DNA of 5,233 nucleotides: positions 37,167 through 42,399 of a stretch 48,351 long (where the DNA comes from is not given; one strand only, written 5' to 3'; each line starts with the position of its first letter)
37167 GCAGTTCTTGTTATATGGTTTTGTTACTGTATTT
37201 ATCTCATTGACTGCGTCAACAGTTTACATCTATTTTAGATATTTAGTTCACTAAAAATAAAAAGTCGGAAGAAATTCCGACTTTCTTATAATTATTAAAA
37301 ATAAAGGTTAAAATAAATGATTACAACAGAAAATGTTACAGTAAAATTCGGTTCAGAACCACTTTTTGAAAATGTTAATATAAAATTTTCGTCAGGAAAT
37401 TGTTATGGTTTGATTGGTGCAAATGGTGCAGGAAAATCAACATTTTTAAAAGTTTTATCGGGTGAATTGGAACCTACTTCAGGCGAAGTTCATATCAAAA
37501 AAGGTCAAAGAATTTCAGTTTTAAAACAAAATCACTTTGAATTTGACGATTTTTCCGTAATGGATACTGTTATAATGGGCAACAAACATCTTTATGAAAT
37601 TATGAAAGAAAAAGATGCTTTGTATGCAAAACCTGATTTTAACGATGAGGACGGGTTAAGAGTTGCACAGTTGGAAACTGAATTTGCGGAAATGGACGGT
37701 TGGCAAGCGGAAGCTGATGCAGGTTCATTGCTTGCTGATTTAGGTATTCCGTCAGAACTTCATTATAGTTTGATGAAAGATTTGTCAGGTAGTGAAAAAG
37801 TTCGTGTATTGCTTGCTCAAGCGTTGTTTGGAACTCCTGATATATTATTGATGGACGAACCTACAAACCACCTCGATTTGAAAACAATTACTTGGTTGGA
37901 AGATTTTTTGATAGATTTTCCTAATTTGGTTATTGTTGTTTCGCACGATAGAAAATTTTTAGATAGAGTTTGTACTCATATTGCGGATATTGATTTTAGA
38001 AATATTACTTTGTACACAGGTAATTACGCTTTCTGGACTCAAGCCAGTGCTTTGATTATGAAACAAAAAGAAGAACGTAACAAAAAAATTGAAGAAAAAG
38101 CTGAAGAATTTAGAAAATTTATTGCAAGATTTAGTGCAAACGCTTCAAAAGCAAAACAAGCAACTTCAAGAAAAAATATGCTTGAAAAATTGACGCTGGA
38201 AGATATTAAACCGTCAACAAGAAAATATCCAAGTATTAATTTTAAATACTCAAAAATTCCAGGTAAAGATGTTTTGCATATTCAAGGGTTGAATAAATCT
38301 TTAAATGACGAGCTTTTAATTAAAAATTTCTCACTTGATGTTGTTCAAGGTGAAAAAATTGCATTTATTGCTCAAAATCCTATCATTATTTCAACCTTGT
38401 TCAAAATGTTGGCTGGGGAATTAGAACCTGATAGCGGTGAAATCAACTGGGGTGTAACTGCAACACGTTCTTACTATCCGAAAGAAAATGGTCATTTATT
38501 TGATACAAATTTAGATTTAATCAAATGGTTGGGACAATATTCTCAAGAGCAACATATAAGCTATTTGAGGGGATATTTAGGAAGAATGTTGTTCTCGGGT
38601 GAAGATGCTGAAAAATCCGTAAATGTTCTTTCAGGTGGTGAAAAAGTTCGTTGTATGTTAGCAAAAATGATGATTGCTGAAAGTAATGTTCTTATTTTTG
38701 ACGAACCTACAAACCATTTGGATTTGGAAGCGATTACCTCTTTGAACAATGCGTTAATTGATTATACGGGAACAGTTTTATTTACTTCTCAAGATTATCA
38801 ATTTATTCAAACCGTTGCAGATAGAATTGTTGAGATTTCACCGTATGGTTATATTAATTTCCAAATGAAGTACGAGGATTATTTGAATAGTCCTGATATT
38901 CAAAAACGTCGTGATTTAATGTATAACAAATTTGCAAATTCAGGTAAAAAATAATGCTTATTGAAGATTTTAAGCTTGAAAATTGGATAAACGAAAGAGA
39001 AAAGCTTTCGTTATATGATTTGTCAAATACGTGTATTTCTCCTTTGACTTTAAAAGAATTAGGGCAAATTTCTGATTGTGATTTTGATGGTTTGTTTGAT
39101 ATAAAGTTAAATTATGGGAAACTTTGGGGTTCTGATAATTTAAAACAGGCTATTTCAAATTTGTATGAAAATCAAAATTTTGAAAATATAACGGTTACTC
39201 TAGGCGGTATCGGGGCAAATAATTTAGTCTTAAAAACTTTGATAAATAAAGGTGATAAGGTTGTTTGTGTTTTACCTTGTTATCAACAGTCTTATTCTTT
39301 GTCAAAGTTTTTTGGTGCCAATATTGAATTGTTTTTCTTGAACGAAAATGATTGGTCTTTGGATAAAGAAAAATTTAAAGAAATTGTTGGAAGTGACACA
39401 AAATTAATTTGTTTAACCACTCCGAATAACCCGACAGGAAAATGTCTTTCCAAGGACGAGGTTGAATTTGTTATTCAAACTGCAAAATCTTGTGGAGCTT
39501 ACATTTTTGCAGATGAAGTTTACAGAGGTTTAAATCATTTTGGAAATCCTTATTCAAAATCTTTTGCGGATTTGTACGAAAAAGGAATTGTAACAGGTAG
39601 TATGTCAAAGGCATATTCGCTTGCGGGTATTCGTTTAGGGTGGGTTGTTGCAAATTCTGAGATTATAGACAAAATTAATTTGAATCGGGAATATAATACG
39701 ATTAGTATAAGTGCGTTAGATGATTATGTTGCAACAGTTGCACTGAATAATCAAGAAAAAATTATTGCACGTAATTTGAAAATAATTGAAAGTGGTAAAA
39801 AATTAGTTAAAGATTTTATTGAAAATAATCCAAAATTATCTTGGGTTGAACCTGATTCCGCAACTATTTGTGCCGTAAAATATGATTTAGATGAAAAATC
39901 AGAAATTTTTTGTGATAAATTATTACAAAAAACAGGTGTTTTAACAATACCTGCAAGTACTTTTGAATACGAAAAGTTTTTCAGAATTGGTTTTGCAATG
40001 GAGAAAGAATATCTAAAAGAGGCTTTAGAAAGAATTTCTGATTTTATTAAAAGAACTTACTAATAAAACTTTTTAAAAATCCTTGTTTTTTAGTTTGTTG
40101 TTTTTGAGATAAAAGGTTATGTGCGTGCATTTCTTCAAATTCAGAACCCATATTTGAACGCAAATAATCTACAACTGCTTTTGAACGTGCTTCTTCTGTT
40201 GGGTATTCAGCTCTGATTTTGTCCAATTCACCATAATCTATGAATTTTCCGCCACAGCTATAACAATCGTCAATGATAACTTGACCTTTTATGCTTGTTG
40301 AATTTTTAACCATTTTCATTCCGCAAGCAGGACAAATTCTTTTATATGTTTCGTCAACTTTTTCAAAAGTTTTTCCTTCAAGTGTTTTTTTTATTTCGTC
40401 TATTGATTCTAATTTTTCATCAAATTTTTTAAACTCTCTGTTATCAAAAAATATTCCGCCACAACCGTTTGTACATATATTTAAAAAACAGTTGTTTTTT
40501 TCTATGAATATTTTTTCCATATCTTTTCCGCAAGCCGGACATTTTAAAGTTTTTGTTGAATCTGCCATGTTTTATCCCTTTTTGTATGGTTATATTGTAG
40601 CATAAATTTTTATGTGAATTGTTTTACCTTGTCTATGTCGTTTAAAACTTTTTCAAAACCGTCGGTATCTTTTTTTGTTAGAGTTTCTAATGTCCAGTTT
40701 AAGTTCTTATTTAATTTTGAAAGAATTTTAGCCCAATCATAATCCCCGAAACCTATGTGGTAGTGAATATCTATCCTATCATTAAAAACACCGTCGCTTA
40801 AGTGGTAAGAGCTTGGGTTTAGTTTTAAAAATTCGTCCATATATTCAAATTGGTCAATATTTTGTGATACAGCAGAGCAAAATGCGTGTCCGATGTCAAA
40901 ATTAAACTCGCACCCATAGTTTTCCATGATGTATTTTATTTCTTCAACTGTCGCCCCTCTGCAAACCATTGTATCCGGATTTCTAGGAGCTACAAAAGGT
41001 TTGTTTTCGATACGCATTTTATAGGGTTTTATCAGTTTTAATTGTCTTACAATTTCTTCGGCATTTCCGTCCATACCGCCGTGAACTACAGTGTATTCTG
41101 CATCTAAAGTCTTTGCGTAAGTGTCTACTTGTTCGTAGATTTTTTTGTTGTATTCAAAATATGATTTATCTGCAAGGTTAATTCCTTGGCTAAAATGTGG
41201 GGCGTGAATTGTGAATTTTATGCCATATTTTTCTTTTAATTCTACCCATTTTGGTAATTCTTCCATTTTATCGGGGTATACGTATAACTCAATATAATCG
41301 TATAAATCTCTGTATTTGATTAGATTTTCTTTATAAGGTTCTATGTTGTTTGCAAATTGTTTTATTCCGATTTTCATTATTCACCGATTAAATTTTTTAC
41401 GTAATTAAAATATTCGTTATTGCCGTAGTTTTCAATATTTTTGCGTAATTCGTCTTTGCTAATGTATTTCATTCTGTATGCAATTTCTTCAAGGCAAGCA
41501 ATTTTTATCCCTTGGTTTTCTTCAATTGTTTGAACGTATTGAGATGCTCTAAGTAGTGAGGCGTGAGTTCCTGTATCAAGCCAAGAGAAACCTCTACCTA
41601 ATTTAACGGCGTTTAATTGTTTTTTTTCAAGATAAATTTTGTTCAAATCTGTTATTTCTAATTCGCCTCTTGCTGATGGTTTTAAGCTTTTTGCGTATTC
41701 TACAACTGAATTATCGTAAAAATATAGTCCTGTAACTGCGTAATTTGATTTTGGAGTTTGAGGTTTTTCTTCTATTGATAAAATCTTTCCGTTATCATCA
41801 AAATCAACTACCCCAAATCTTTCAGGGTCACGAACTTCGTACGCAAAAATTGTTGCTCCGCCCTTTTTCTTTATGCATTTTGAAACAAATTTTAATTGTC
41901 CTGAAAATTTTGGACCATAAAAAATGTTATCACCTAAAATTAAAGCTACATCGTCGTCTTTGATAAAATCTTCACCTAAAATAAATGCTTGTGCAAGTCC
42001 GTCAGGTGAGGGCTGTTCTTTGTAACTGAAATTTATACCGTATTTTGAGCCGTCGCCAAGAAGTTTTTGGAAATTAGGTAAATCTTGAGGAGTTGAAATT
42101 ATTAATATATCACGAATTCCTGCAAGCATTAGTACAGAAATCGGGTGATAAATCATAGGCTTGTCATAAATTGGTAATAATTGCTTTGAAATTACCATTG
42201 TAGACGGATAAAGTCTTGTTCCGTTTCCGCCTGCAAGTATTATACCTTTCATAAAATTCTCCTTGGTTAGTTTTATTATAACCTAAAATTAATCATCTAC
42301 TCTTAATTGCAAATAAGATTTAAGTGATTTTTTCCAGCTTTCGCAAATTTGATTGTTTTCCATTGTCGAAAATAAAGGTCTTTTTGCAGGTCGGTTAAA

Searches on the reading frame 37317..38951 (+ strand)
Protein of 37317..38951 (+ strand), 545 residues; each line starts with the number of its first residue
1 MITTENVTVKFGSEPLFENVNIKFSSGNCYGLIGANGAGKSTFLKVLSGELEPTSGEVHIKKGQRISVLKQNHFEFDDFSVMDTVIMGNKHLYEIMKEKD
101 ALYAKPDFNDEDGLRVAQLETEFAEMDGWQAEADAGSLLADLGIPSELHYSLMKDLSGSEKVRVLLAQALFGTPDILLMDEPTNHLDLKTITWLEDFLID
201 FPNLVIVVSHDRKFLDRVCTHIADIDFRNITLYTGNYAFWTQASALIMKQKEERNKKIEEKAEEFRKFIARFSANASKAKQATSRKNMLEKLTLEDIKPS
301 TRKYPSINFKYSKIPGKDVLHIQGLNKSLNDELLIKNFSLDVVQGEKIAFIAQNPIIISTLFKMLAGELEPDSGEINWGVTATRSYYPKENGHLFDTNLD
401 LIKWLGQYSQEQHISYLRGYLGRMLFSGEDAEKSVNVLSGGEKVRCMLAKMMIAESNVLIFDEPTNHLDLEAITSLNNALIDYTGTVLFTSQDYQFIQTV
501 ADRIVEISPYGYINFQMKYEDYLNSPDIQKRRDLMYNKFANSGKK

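Call 29: search_protein_families(library=pfam, proteins=[window:37317-38951:+], max_evalue=0.001)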
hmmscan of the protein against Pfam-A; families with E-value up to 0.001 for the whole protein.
window:37317-38951:+ (545 aa): 5 families
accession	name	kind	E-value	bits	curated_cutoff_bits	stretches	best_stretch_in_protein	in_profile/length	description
PF00005.33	ABC_tran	-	4e-44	151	25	2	18-184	2-137/137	ABC transporter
PF12848.13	ABC_tran_Xtn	-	5.8e-19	68.4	25.9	1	224-309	2-85/85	ABC transporter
PF13304.12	AAA_21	-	7.1e-13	49.7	27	1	30-121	2-102/304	AAA domain, putative AbiEii toxin, Type IV TA system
PF02463.25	SMC_N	-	1.7e-06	28.1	40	0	21-492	19-197/220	RecF/RecN/SMC N terminal domain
PF13476.12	AAA_23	-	0.00086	20.4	27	0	17-284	10-181/201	AAA domain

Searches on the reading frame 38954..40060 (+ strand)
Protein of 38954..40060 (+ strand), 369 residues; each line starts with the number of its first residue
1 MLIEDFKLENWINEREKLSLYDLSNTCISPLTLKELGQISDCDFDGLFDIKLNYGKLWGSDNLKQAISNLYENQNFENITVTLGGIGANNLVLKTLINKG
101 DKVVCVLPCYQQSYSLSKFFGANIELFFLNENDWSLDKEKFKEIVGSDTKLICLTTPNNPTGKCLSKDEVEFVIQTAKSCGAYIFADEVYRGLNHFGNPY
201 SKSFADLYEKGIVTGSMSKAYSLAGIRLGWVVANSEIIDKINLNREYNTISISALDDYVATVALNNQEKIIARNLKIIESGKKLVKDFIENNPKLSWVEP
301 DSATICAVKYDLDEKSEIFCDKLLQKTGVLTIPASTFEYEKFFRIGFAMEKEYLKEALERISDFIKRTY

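Call 29: search_protein_families(library=pfam, proteins=[window:38954-40060:+], max_evalue=0.001)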
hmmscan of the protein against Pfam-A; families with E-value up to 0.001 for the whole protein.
window:38954-40060:+ (369 aa): 5 families
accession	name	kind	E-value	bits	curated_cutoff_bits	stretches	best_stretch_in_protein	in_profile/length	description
PF00155.27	Aminotran_1_2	-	1.6e-44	153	19.7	1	53-361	37-361/361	Aminotransferase class I and II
PF01053.26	Cys_Met_Meta_PP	-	1.6e-08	34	27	1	61-190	55-176/381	Cys/Met metabolism PLP-dependent enzyme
PF00266.25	Aminotran_5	-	4.5e-07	29.6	21.5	1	62-189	47-177/371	Aminotransferase class-V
PF04864.19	Alliinase_C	-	0.00027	20.4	22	1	102-256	98-232/363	Allinase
PF01212.27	Beta_elim_lyase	-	0.0003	20.6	27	1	75-187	46-168/288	Beta-eliminating lyase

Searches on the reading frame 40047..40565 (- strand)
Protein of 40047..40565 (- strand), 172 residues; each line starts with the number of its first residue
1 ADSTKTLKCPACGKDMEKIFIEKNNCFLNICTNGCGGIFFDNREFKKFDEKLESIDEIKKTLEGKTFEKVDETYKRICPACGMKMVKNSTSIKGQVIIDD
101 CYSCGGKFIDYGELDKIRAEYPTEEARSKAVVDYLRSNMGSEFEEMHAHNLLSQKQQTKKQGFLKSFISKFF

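Call 29: search_protein_families(library=pfam, proteins=[window:40047-40565:-], max_evalue=0.001)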
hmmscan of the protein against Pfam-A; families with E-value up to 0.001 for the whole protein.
window:40047-40565:- (172 aa): 1 family
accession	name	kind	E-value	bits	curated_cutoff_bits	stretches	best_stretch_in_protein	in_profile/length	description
PF13453.11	Zn_ribbon_TFIIB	-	5.6e-17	61.3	22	2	77-117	1-38/41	Transcription factor zinc-finger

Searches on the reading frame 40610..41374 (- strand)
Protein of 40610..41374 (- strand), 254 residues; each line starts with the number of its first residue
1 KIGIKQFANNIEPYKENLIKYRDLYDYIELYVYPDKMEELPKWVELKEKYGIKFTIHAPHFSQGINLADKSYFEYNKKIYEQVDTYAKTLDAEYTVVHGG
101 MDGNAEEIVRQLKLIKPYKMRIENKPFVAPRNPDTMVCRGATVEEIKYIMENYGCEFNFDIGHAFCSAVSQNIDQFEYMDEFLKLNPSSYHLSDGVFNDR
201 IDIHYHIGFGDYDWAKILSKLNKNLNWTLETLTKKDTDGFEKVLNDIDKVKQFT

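Call 29: search_protein_families(library=pfam, proteins=[window:40610-41374:-], max_evalue=0.001)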
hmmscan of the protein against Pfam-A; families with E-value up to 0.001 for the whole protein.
window:40610-41374:- (254 aa): 1 family
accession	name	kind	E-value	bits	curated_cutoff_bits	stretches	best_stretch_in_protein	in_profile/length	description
PF01261.30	AP_endonuc_2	-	1e-12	48.7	31.1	1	25-223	9-218/249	Xylose isomerase-like TIM barrel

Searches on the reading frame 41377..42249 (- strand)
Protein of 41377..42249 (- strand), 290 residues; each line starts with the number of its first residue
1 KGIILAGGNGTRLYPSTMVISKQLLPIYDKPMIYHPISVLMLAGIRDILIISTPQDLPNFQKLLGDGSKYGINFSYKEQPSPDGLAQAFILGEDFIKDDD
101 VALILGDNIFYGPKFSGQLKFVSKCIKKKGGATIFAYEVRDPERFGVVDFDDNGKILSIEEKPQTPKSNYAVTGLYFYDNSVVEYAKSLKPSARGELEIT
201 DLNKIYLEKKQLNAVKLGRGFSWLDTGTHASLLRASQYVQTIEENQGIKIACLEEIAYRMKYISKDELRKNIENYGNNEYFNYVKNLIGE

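Call 29: search_protein_families(library=pfam, proteins=[window:41377-42249:-], max_evalue=0.001)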
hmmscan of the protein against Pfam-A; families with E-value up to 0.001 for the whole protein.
window:41377-42249:- (290 aa): 2 families
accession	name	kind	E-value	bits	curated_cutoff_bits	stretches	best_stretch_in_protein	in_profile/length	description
PF00483.29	NTP_transferase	-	7.2e-74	248.9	21.2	1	1-240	1-243/245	Nucleotidyl transferase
PF12804.13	NTP_transf_3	-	1.9e-08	35.1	27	1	2-117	1-105/160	MobA-like NTP transferase domain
